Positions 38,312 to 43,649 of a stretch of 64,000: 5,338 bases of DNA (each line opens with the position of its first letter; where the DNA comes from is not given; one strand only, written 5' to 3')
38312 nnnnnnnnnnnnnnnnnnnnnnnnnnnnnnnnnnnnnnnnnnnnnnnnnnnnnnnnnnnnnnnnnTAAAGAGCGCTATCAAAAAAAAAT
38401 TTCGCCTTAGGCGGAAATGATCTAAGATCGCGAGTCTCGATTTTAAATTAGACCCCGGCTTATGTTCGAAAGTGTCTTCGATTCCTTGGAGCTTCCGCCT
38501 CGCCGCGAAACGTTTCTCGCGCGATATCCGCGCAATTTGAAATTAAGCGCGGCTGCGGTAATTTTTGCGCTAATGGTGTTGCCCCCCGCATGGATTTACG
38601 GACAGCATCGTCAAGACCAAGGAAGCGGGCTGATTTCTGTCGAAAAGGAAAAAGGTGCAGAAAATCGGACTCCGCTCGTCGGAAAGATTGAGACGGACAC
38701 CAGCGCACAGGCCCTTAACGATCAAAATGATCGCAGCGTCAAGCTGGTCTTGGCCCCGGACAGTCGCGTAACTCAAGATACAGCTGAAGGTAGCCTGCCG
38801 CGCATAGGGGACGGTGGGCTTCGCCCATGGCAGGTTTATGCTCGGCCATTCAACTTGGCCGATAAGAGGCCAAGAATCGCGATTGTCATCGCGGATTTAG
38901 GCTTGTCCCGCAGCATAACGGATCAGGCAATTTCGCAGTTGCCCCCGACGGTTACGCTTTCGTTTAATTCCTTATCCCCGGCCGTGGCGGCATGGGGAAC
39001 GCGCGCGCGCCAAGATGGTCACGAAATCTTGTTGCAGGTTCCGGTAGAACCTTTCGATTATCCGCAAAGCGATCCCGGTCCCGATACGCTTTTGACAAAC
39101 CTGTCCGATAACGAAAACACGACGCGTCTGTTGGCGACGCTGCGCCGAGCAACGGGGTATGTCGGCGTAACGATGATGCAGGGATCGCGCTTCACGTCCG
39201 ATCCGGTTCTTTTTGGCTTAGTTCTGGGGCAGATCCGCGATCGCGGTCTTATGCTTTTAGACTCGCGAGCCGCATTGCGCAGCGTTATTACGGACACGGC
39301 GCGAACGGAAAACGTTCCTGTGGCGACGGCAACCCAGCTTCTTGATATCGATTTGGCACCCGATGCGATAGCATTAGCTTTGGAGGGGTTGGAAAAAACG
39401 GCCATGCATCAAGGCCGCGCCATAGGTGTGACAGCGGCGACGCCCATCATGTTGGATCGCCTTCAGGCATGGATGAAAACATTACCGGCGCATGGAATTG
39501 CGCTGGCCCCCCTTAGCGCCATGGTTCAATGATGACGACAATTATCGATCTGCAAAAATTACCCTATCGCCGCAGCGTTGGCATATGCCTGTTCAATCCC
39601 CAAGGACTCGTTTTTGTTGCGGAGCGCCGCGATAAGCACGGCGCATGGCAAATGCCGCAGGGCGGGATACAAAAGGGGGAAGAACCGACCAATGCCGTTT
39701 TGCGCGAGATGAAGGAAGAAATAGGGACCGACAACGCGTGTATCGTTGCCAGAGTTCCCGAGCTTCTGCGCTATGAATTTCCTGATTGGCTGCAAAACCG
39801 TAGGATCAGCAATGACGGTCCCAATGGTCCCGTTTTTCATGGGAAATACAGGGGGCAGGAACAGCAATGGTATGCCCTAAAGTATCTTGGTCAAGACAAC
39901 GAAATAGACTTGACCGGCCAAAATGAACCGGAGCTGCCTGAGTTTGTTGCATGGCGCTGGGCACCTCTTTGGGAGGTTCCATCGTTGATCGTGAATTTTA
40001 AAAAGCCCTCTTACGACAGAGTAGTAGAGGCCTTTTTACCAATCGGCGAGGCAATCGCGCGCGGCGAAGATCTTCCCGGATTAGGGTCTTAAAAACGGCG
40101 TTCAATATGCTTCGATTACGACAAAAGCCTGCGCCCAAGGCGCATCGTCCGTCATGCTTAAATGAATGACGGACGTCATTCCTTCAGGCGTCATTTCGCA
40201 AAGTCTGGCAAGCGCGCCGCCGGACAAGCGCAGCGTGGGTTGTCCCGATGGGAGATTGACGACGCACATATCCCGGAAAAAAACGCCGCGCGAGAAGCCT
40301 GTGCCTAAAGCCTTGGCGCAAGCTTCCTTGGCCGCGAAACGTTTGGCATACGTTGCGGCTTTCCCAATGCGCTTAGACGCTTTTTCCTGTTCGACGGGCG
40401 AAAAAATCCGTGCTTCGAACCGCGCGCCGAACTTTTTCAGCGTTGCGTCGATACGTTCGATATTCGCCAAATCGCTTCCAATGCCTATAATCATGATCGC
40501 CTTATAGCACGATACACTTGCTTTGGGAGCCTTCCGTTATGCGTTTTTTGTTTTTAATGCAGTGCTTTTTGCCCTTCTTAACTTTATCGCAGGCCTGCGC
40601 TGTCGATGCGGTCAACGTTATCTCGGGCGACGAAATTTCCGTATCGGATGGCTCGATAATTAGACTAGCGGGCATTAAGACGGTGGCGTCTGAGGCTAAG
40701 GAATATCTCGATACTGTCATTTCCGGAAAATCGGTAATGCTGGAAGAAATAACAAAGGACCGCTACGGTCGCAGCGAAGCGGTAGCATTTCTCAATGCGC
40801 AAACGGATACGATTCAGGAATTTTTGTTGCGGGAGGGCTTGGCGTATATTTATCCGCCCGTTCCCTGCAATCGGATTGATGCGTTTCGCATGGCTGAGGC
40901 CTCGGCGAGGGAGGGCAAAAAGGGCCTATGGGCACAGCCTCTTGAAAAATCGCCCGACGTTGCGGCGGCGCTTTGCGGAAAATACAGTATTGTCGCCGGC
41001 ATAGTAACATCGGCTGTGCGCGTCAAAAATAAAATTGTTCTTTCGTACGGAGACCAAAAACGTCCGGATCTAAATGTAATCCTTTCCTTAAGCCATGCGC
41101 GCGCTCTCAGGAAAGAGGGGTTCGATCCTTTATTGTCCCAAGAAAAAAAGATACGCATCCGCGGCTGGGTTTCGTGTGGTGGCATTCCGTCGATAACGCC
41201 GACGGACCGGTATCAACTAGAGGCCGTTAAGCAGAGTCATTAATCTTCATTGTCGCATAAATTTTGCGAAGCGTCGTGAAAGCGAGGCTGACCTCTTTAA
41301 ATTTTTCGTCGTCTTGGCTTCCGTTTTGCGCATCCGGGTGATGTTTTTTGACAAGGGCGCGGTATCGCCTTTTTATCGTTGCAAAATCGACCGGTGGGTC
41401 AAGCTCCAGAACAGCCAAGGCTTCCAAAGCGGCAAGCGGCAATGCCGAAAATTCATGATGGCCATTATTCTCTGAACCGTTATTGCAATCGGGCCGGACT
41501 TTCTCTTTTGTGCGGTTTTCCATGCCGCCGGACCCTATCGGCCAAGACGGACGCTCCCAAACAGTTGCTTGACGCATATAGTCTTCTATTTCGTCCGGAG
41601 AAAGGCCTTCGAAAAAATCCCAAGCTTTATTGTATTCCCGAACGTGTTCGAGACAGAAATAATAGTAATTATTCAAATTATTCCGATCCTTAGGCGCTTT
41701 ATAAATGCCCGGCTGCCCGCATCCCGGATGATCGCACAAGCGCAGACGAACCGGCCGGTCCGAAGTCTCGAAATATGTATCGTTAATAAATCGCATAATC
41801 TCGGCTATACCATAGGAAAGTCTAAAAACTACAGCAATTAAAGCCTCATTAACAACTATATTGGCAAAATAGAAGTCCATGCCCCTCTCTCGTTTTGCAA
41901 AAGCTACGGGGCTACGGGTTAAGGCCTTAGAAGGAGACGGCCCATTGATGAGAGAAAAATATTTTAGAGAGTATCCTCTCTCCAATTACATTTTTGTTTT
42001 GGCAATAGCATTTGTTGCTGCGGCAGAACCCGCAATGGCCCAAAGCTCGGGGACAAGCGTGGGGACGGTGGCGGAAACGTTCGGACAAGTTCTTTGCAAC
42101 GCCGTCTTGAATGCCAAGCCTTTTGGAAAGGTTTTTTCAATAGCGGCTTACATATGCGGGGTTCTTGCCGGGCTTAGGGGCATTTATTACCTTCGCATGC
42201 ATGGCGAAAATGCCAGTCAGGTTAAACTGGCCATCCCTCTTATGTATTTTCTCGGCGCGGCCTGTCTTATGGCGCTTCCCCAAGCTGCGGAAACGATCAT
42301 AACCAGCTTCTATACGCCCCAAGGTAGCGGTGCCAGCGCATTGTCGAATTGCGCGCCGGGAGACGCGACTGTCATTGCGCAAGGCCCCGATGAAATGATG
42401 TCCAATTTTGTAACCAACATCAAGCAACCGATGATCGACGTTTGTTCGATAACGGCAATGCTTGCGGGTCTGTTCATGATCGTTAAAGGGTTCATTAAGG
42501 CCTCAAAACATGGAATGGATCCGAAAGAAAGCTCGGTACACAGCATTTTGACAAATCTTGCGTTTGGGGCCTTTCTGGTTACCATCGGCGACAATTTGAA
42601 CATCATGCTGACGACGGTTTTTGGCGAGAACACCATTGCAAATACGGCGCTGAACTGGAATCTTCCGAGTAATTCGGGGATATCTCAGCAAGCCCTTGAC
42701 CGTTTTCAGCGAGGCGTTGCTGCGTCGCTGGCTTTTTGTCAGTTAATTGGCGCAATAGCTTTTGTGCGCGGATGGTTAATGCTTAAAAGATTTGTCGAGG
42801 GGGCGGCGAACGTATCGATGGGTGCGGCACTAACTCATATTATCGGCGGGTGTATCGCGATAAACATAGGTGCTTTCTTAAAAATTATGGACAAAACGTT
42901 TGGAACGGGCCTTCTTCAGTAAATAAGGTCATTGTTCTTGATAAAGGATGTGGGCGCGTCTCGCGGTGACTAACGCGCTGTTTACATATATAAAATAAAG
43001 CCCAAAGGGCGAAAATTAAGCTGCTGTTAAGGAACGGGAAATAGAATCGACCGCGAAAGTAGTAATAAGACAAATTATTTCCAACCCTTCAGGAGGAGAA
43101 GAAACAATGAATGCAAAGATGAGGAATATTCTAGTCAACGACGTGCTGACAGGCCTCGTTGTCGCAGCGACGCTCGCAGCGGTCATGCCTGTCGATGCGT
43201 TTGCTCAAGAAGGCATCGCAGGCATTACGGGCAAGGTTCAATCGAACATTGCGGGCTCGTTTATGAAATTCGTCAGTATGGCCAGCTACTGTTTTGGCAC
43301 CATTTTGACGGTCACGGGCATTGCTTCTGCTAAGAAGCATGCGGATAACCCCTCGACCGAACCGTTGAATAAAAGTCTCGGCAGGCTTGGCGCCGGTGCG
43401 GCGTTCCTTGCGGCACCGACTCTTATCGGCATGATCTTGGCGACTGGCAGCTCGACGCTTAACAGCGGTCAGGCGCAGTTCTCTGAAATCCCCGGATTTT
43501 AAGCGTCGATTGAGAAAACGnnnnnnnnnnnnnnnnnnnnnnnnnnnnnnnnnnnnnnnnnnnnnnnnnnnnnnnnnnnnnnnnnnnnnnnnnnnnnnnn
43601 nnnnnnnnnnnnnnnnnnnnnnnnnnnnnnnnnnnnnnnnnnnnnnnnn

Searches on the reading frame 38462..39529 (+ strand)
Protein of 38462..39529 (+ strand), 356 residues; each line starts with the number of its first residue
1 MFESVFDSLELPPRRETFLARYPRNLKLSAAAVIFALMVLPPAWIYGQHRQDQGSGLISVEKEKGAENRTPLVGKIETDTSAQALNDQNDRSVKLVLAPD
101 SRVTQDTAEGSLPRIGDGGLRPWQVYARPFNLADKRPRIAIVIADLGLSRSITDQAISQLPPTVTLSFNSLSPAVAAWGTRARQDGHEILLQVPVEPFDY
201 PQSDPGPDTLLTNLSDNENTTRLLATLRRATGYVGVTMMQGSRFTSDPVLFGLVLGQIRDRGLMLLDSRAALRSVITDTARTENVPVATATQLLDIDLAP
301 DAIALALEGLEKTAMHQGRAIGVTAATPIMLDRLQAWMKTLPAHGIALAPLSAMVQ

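Call 10: search_protein_families(library=ncbifam, proteins=[window:38462-39529:+], max_evalue=0.01)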
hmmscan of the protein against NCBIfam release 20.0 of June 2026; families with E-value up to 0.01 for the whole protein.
window:38462-39529:+ (356 aa): 0 families

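Call 114: search_protein_families(library=pfam, proteins=[window:38462-39529:+], max_evalue=0.01)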
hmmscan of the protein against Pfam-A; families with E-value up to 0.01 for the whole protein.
window:38462-39529:+ (356 aa): 1 family
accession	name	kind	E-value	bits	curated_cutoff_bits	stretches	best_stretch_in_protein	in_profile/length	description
PF04748.18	Polysacc_deac_2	-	7.1e-53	179.3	27.5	1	141-355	1-212/212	Divergent polysaccharide deacetylase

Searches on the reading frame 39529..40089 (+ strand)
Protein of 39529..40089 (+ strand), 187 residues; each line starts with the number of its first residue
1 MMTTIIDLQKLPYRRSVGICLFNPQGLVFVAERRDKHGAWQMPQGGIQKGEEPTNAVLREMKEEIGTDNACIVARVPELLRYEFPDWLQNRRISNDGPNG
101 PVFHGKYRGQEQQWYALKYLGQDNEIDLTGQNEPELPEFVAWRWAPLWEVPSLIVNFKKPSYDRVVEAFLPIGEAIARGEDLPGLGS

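Call 10: search_protein_families(library=ncbifam, proteins=[window:39529-40089:+], max_evalue=0.01)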
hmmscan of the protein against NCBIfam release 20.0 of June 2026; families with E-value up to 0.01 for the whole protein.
window:39529-40089:+ (187 aa): 14 families
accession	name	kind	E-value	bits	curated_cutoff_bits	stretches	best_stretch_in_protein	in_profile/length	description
NF001938.0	PRK00714.1-5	equivalog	3.8e-51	172.9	116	1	5-170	4-167/172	RNA pyrophosphohydrolase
NF001935.0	PRK00714.1-2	equivalog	1.5e-33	115.8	259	1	12-166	6-148/183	RNA pyrophosphohydrolase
NF001936.0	PRK00714.1-3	equivalog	5.5e-32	110.8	118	1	23-170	16-150/155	RNA pyrophosphohydrolase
NF001937.0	PRK00714.1-4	equivalog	7.9e-30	103.6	139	1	11-171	5-153/161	RNA pyrophosphohydrolase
NF001934.0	PRK00714.1-1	equivalog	2e-26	92.5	241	1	12-170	6-152/176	RNA pyrophosphohydrolase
TIGR00586.1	mutt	equivalog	2.5e-08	34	97.9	1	17-123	9-114/129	8-oxo-dGTP diphosphatase MutT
NF008044.0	PRK10776.1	equivalog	3.7e-08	33.3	148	1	17-88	8-79/130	8-oxo-dGTP diphosphatase MutT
NF006961.0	PRK09438.1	equivalog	9.5e-08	31.6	103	1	15-69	9-63/151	dihydroneopterin triphosphate diphosphatase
NF006530.0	PRK08999.1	equivalog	3.3e-07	29.7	245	1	22-113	14-102/315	Nudix family hydrolase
NF041652.1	Nud_hyd_Dein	equivalog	2.4e-06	27.8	200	1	15-67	14-72/152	Nudix hydrolase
NF007834.0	PRK10546.1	equivalog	0.00011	22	156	1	31-69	20-61/135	pyrimidine (deoxy)nucleoside triphosphate diphosphatase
NF012016.0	PRK15472.1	equivalog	0.0019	17.9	95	1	36-68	29-61/141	nucleoside triphosphatase NudI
NF008736.0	PRK11762.1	equivalog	0.0025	17.3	169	1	41-67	77-103/186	ADP compounds hydrolase NudE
TIGR02705.1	nudix_YtkD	equivalog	0.0091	15.5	154.4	0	39-69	46-76/156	RNA deprotection pyrophosphohydrolase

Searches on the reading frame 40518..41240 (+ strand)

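Call 10: search_protein_families(library=ncbifam, proteins=[window:40518-41240:+], max_evalue=0.01)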
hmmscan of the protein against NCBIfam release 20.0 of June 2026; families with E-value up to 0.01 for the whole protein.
window:40518-41240:+ (241 aa): 2 families
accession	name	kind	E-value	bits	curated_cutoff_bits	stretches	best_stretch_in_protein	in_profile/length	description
NF047969.1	CaNuclEcnA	equivalog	3e-05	24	180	1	47-139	56-149/151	calcium-activated nuclease EcnA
NF047694.1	TnucaseNucIStaph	equivalog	0.00036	20.1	250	1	55-138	89-174/175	thermonuclease NucI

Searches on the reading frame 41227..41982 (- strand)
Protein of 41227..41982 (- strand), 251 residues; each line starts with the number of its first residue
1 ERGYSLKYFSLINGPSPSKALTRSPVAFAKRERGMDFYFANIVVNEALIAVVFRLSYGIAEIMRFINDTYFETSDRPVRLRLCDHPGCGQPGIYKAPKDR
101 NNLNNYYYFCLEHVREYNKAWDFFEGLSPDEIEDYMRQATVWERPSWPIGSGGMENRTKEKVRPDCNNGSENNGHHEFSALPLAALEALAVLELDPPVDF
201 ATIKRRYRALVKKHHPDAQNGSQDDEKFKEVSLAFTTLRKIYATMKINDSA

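Call 10: search_protein_families(library=ncbifam, proteins=[window:41227-41982:-], max_evalue=0.01)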
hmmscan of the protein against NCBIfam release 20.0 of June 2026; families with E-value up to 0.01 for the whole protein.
window:41227-41982:- (251 aa): 15 families
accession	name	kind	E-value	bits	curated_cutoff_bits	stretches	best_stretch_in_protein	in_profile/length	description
TIGR02349.1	DnaJ_bact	equivalog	1.1e-07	31.6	377.2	1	191-238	5-53/354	molecular chaperone DnaJ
NF007618.0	PRK10266.1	equivalog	2.5e-07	30.5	403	1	189-239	7-57/306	curved DNA-binding protein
NF008035.0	PRK10767.1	subfamily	3.1e-06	26.5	338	1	191-239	9-58/374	molecular chaperone DnaJ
NF037946.1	terminal_TopJ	equivalog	1.4e-05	23.8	300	1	191-236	10-55/810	terminal organelle assembly protein TopJ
NF010871.0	PRK14278.1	equivalog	2.5e-05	23.3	502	1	201-238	18-55/378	molecular chaperone DnaJ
NF006504.0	PRK08937.3-4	equivalog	8.4e-05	22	256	1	161-242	179-264/268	adenylosuccinate lyase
NF010892.0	PRK14299.1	equivalog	8.5e-05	21.9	392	1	202-239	20-57/291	chaperone protein DnaJ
NF006948.0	PRK09430.1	equivalog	0.00011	21.9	162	1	186-217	200-231/267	co-chaperone DjlA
TIGR03835.1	termin_org_DnaJ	equivalog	0.00031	19.2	512.25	1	191-237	7-53/871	terminal organelle assembly protein TopJ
NF010872.0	PRK14279.1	equivalog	0.00091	18.4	556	1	202-238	25-62/394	molecular chaperone DnaJ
TIGR00714.1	hscB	equivalog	0.0019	18.4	46.75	1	199-240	4-49/156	Fe-S protein assembly co-chaperone HscB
NF010885.0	PRK14292.1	equivalog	0.0036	16.3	585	1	199-238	15-54/371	chaperone protein DnaJ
NF010874.0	PRK14281.1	equivalog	0.0047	16.1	619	1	198-238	15-56/397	chaperone protein DnaJ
NF006502.0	PRK08937.3-2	equivalog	0.0051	16.3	259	1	177-242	194-265/275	adenylosuccinate lyase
NF010894.0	PRK14301.1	equivalog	0.0081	15.2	548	0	199-240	17-59/373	chaperone protein DnaJ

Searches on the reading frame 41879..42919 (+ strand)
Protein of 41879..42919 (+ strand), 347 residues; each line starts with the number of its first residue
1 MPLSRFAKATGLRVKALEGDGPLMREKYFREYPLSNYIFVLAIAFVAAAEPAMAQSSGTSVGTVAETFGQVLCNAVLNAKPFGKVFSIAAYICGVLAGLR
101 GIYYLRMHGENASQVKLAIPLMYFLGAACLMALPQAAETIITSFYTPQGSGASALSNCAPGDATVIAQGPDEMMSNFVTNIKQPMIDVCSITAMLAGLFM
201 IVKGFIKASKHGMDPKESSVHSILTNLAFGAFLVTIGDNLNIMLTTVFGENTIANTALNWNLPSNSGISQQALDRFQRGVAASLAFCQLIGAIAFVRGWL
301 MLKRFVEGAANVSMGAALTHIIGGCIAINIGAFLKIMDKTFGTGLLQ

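Call 4: search_protein_families(library=pfam, proteins=[window:41879-42919:+], max_evalue=0.1)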
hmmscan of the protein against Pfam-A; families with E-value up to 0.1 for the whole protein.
window:41879-42919:+ (347 aa): 3 families
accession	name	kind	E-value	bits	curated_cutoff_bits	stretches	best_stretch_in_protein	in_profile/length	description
PF20535.3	DUF6750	-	5.2e-05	23.6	27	1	279-342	59-121/128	Family of unknown function (DUF6750)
PF04956.18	TrbC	-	0.031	14.9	27.9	1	38-72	14-48/98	TrbC/VIRB2 pilin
PF06947.17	DUF1290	-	0.039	14.5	24.4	1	193-247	12-65/86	Protein of unknown function (DUF1290)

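Call 5: search_protein_families(library=ncbifam, proteins=[window:41879-42919:+], max_evalue=0.1)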
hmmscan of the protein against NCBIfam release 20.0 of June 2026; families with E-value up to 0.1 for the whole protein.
window:41879-42919:+ (347 aa): 1 family
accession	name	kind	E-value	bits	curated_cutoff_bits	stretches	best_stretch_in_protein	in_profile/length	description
NF033883.1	conj_TraQ_IncI1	equivalog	9.8e-08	32.1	80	1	172-342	4-173/175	conjugal transfer protein TraQ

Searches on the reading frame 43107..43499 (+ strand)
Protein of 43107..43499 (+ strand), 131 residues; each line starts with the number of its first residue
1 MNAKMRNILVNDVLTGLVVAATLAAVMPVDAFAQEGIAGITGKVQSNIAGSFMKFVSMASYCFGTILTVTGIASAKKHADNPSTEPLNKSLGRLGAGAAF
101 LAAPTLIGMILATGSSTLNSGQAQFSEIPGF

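Call 4: search_protein_families(library=pfam, proteins=[window:43107-43499:+], max_evalue=0.1)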
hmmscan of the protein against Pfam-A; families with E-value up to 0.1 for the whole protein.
window:43107-43499:+ (131 aa): 1 family
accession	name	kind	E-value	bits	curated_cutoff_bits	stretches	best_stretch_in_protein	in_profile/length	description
PF20535.3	DUF6750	-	9.2e-05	22.8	27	1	19-108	27-114/128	Family of unknown function (DUF6750)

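Call 5: search_protein_families(library=ncbifam, proteins=[window:43107-43499:+], max_evalue=0.1)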
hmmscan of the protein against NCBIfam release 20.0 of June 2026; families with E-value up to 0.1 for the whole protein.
window:43107-43499:+ (131 aa): 0 families
